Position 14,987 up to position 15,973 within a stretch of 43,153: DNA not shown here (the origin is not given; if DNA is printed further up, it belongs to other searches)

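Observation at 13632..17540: About 4 kb island of orphan genes, with two internal terminators, inserted in the middle of the head-morphogenesis module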

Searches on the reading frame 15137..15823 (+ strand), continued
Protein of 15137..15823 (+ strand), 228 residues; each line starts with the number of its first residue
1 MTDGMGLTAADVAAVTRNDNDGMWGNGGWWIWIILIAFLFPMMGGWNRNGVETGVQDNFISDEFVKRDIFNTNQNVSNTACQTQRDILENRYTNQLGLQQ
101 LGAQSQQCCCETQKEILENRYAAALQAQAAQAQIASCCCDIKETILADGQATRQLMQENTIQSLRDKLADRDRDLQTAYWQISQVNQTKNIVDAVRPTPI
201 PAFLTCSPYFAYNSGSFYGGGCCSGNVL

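Call 54: get_annotated_region(hit=H42, flank=5000)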
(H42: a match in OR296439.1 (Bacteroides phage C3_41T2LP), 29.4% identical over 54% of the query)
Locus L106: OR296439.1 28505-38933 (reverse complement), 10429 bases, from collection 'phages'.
description: Bacteroides phage C3_41T2LP, complete genome.
organism: Bacteroides phage C3_41T2LP (NCBI taxid 3070809)
taxonomy: Viruses; Duplodnaviria; Heunggongvirae; Uroviricota; Caudoviricetes
host: Bacteroides uniformis MB20-41; source: phage plaques of the host; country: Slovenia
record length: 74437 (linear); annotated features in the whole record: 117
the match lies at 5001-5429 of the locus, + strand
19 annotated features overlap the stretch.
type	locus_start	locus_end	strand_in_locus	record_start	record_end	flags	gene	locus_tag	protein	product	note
CDS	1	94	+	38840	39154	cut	-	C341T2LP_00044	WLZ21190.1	hypothetical protein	-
CDS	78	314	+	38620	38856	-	-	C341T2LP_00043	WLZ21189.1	hypothetical protein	-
CDS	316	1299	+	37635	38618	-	-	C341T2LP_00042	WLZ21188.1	viral recombinase family protein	YqaJ viral recombinase family protein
CDS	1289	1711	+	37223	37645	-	-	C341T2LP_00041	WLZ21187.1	hypothetical protein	-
CDS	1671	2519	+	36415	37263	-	-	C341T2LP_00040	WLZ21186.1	RecT protein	-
CDS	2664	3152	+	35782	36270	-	-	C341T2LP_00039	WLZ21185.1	holliday junction resolvase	-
CDS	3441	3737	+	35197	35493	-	-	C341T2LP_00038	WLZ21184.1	chromosomal replication initiator protein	-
CDS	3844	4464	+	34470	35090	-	-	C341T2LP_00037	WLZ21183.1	DNA endonuclease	DNA endonuclease I-HmuI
CDS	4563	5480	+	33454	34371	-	-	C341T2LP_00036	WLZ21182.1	outer capsid protein/viral fiber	-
CDS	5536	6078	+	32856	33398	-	-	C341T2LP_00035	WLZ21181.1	hypothetical protein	-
CDS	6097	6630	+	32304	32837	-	-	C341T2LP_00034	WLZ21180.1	hypothetical protein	-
CDS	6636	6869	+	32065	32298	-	-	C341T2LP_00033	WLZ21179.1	hypothetical protein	-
CDS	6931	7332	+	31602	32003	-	-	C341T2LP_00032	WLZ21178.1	hypothetical protein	-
CDS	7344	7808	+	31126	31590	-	-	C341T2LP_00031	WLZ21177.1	PolyVal metallopeptidase superfamily domain protein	-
CDS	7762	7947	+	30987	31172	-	-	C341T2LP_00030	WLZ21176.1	hypothetical protein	-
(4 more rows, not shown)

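Call 56: search_dna_similar(query=L106:4563-5480:+, collection=phages, mode=protein, max_rows=60, max_evalue=0.00001, rows=spread)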
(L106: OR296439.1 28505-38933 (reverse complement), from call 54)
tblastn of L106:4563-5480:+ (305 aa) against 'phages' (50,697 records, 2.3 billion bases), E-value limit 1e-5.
Records with a match: 49; places in all: 49; records where one place covers at least 80% of the query: 2.
Best place of each record, by identity: >=99% 1; 60-80% 1; <60% 47.
By first word of the organism name: Bacteriophage 19; uncultured 18; Caudoviricetes 4; Dulem 3; bajarodcaudo 2; Bacteroides 1; phage 1; crAssphage 1.
By host as written in the record: - 40; Methanomassiliicoccales 4; Bacteroides uniformis MB20-41 1; Eulemur fulvus collaris 1; Propithecus coquereli 1; Peromyscus fraterculus 1; Varecia variegata 1.
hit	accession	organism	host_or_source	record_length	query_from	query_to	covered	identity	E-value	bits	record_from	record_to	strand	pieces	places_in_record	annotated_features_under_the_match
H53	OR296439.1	Bacteroides phage C3_41T2LP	Bacteroides uniformis MB20-41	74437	1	289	95%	100.0%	8e-134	424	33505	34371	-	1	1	outer capsid protein/viral fiber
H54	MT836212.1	Bacteriophage sp.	human fecal samples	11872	1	288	94%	79.5%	3e-98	322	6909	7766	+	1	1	record has no annotation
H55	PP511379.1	Dulem virus 40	Eulemur fulvus collaris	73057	93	287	64%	54.8%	9e-58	205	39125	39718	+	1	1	hypothetical protein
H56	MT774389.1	uncultured phage cr116_1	human feces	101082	93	287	64%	52.6%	8e-56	200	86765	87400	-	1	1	spike protein/glycoprotein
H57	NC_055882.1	uncultured phage cr116_1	human feces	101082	93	287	64%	52.6%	8e-56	200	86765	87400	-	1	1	spike protein/glycoprotein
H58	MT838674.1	Bacteriophage sp.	human fecal samples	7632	93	287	64%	50.7%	1e-57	205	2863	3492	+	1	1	record has no annotation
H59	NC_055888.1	uncultured phage cr52_1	human feces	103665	93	287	64%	50.7%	4e-56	201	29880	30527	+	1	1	spike protein/glycoprotein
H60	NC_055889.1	uncultured phage cr53_1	human feces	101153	93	282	62%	51.9%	5e-57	203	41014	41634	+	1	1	spike protein/glycoprotein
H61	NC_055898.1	uncultured phage cr115_1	human feces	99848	93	282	62%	51.9%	9e-57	202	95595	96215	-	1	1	spike protein/glycoprotein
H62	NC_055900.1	uncultured phage cr125_1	human feces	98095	93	282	62%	51.0%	6e-54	194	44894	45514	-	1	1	spike protein/glycoprotein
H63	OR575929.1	phage csAssE-Sib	human gut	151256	97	287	63%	49.3%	1e-50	184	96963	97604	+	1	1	spike protein/glycoprotein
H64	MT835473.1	Bacteriophage sp.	human fecal samples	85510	93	282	62%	49.5%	4e-53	192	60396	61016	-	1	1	record has no annotation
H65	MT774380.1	uncultured phage cr1_1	human feces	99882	93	282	62%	48.1%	3e-48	178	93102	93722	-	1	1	spike protein/glycoprotein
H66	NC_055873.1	uncultured phage cr1_1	human feces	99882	93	282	62%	48.1%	3e-48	178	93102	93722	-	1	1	spike protein/glycoprotein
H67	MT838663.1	Bacteriophage sp.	human fecal samples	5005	97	273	58%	46.6%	4e-36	142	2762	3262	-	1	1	record has no annotation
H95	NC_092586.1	Caudoviricetes sp. vir215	Methanomassiliicoccales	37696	106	242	45%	33.6%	4e-12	72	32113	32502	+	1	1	hypothetical protein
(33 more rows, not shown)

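Call 57: get_annotated_region(hit=H95, flank=5000)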
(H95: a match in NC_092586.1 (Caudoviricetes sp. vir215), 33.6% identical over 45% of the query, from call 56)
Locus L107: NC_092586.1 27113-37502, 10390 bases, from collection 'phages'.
description: Caudoviricetes sp. vir215 genomic sequence.
organism: Caudoviricetes sp. vir215 (NCBI taxid 3068354)
taxonomy: Viruses; Duplodnaviria; Heunggongvirae; Uroviricota; Caudoviricetes
host: Methanomassiliicoccales; source: gut metagenome; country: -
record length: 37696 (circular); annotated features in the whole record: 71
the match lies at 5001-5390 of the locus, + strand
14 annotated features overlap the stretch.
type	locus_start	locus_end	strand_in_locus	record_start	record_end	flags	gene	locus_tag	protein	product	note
CDS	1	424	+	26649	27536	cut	-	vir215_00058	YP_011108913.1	hypothetical protein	-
CDS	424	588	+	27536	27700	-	-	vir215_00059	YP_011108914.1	hypothetical protein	-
CDS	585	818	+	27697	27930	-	-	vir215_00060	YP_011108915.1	hypothetical protein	phrog_1048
CDS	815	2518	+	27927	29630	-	-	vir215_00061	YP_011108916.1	tail protein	phrog_5302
CDS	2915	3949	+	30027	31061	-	-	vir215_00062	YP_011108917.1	reverse transcriptase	phrog_1423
CDS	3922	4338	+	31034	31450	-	-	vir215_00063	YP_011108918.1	hypothetical protein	-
CDS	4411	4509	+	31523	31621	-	-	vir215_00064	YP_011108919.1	hypothetical protein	-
CDS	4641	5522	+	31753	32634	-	-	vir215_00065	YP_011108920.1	hypothetical protein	phrog_16490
CDS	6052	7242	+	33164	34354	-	-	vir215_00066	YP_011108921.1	hypothetical protein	-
CDS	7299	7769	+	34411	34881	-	-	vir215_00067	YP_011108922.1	hypothetical protein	-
CDS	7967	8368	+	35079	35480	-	-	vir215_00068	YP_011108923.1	hypothetical protein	-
CDS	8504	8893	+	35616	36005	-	-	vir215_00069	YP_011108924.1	hypothetical protein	-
CDS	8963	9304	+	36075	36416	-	-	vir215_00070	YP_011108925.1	hypothetical protein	-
CDS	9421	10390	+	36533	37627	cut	-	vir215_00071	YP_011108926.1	integrase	phrog_1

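Call 58: get_annotated_region(hit=H63, flank=4000)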
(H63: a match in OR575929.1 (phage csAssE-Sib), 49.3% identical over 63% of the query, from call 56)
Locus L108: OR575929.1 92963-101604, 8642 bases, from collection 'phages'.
description: Phage csAssE-Sib, complete genome.
organism: phage csAssE-Sib (NCBI taxid 3092639)
taxonomy: Viruses; Duplodnaviria; Heunggongvirae; Uroviricota; Caudoviricetes
host: -; source: human gut; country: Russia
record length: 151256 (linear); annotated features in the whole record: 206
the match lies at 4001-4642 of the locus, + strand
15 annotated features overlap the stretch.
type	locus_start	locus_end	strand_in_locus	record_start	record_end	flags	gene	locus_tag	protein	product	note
CDS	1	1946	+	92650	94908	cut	-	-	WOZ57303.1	hypothetical protein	-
CDS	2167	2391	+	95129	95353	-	-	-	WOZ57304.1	lactose operon repressor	-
CDS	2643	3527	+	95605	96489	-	-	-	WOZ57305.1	antirepressor protein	Phage antirepressor protein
CDS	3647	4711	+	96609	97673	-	-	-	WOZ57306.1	spike protein/glycoprotein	Spike protein/glycoprotein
CDS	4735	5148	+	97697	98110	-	-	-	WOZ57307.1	hypothetical protein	-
CDS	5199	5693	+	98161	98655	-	-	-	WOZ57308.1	hypothetical protein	-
CDS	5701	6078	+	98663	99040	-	-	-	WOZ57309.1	hypothetical protein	-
CDS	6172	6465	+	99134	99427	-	-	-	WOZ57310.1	hypothetical protein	-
CDS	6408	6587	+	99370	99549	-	-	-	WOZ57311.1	hypothetical protein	-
CDS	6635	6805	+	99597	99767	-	-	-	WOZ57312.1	DNA binding protein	-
CDS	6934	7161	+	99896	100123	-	-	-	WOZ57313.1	hypothetical protein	-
CDS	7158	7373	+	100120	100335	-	-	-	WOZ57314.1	hypothetical protein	-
CDS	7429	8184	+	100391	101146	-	-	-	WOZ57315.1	protein of unknown function (DUF2829)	Protein of unknown function (DUF2829)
CDS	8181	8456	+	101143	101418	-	-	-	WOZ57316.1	hypothetical protein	-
CDS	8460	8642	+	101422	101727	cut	-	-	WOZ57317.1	hypothetical protein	-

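Call 62: search_solved_structures(query=A4, max_evalue=10)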
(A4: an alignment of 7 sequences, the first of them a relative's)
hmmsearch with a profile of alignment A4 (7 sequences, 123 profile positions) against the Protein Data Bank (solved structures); distinct sequences matched with E-value up to 10: 1.
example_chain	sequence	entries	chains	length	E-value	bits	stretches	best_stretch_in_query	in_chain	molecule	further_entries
2a4c_A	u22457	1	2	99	1.1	12.8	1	53-94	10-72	Cadherin-11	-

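Call 70: find_homologous_proteins(query=L082:4799-5413:+, max_evalue=0.001)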
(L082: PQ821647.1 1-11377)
Query L082:4799-5413:+ (204 aa): 2941 proteins with E <= 0.001 among 4004 candidates; the best 120 are listed.
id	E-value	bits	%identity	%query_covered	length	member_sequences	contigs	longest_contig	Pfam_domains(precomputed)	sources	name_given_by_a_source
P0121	1.8e-129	447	95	100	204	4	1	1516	-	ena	-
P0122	3.3e-121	420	91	100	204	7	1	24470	-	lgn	-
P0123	3.0e-104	365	83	99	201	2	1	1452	-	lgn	-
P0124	5.1e-102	358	79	100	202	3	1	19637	-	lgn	-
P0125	3.7e-101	355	83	97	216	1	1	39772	-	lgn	-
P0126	5.9e-96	338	74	99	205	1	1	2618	-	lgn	-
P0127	1.2e-95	337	74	99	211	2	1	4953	-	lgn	-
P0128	3.5e-95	335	73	100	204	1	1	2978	-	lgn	-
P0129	1.5e-92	327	73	99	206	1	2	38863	-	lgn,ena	-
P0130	5.8e-92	325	74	100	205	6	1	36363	-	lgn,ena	-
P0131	2.3e-89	316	72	97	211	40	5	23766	-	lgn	-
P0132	1.7e-88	313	71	99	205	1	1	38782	-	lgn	-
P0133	3.4e-88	312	71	97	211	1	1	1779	-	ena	-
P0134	6.0e-88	312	71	97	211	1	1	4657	-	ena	-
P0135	1.4e-87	310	67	100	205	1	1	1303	-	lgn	-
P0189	9.5e-62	226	55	95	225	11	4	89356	-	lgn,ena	-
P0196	1.4e-56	209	51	97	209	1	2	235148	-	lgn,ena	-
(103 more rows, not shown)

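Call 78: predict_structure(alignment_id=A5)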
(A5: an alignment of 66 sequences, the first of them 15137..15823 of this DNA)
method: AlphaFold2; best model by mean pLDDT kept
length: 228 residues; sequences in the alignment: 66
mean_pLDDT: 52.1   pTM: 0.17
mean pLDDT of the five models: 52.1, 51.6, 50.9, 50.7, 44.4
residues with pLDDT >= 90: 0; 70-90: 10; 50-70: 109; < 50: 109
segments of 3 or more residues with pLDDT < 50: 1-26, 43-82, 84-86, 98-113, 209-228
pLDDT, mean of each block of 10 residues (from residue 1): 43 45 47 62 45 40 41 41 49 50 45 53 63 57 56 58 66 68 69 61 52 44 43
secondary structure, 60 per line:
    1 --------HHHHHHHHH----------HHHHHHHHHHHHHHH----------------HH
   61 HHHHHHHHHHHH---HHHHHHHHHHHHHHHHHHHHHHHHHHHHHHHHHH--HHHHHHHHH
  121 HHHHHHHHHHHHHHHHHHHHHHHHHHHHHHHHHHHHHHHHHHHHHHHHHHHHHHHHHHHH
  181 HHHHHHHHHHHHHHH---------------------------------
elements in order: H9-17 H28-42 H59-72 H76-109 H112-195

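Call 88: search_protein_families(library=pfam, proteins=[L092:4145-4612:+, L101:6792-7244:+, L098:9100-9762:+, L082:6043-6438:+, L082:5494-5853:+, L106:5536-6078:+, L106:6097-6630:+, L106:6931-7332:+], max_evalue=0.1)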
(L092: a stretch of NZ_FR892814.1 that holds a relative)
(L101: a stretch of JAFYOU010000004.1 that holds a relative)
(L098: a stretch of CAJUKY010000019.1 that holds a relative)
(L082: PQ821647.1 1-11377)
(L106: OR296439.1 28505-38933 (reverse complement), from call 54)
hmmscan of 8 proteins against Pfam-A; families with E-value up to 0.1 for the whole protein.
L092:4145-4612:+ (155 aa): 2 families
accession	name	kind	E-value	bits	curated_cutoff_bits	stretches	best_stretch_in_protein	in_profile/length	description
PF25223.1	DUF7841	-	9e-25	87.6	25.2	1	49-141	7-109/114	Domain of unknown function (DUF7841)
PF10743.14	Phage_Cox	-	0.018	15.3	27.5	0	125-148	36-59/87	Regulatory phage protein cox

L101:6792-7244:+ (150 aa): 1 family
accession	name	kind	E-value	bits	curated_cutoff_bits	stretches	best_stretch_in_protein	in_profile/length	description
PF25223.1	DUF7841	-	9.4e-13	48.9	25.2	1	47-143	4-113/114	Domain of unknown function (DUF7841)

L098:9100-9762:+ (220 aa): 1 family
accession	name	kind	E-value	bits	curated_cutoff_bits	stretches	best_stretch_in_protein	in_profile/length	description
PF25223.1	DUF7841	-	2e-07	31.7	25.2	1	35-129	2-103/114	Domain of unknown function (DUF7841)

L082:6043-6438:+ (131 aa): 1 family
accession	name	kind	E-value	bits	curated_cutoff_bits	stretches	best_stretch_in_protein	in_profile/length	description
PF08472.16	S6PP_C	-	0.048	14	34.4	0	50-97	43-89/133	Sucrose-6-phosphate phosphohydrolase C-terminal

L082:5494-5853:+ (119 aa): 0 families

L106:5536-6078:+ (180 aa): 0 families

L106:6097-6630:+ (177 aa): 12 families
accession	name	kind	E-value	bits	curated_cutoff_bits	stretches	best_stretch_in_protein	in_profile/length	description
PF07426.16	Dynactin_p22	-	0.00027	21.2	25.2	1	79-168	17-113/168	Dynactin subunit p22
PF15188.11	CCDC-167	-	0.0034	18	27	1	113-173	10-70/84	Coiled-coil domain-containing protein 167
PF07851.19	TMEM120A-B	-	0.015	15.1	29.8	1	85-165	15-93/324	TMEM120A/B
PF04871.18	Uso1_p115_C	-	0.03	15.1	28.4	1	113-170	14-71/121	Uso1 / p115 like vesicle tethering protein, C terminal region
PF10312.14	Cactin_mid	-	0.03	14.5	23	1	72-148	59-137/194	Conserved mid region of cactin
PF03836.20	RasGAP_C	-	0.047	14.2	26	1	88-158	45-99/137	RasGAP C-terminus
PF11932.13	DUF3450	-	0.049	13.4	32.6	1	93-164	27-98/241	Protein of unknown function (DUF3450)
PF25610.1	HR1_TOCA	-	0.073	13.8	27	0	127-167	49-89/90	TOCA family HR1 domain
PF14182.11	YgaB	-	0.086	13.7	27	0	96-163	3-65/77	YgaB-like protein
PF07889.17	DUF1664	-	0.087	13.3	34.6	0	97-166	49-115/124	Protein of unknown function (DUF1664)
PF18052.6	Rx_N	-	0.096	13.2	27.7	0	135-172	15-52/93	Rx N-terminal domain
PF02185.22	HR1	-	0.099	13.1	33.1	0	115-171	15-66/67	Hr1 repeat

L106:6931-7332:+ (133 aa): 2 families
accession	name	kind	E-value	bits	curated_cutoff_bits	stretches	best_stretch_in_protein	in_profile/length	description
PF25223.1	DUF7841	-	5.3e-16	59.3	25.2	1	14-131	2-112/114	Domain of unknown function (DUF7841)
PF16657.11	Malt_amylase_C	-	0.082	13.4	27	0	25-65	29-69/75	Maltogenic Amylase, C-terminal domain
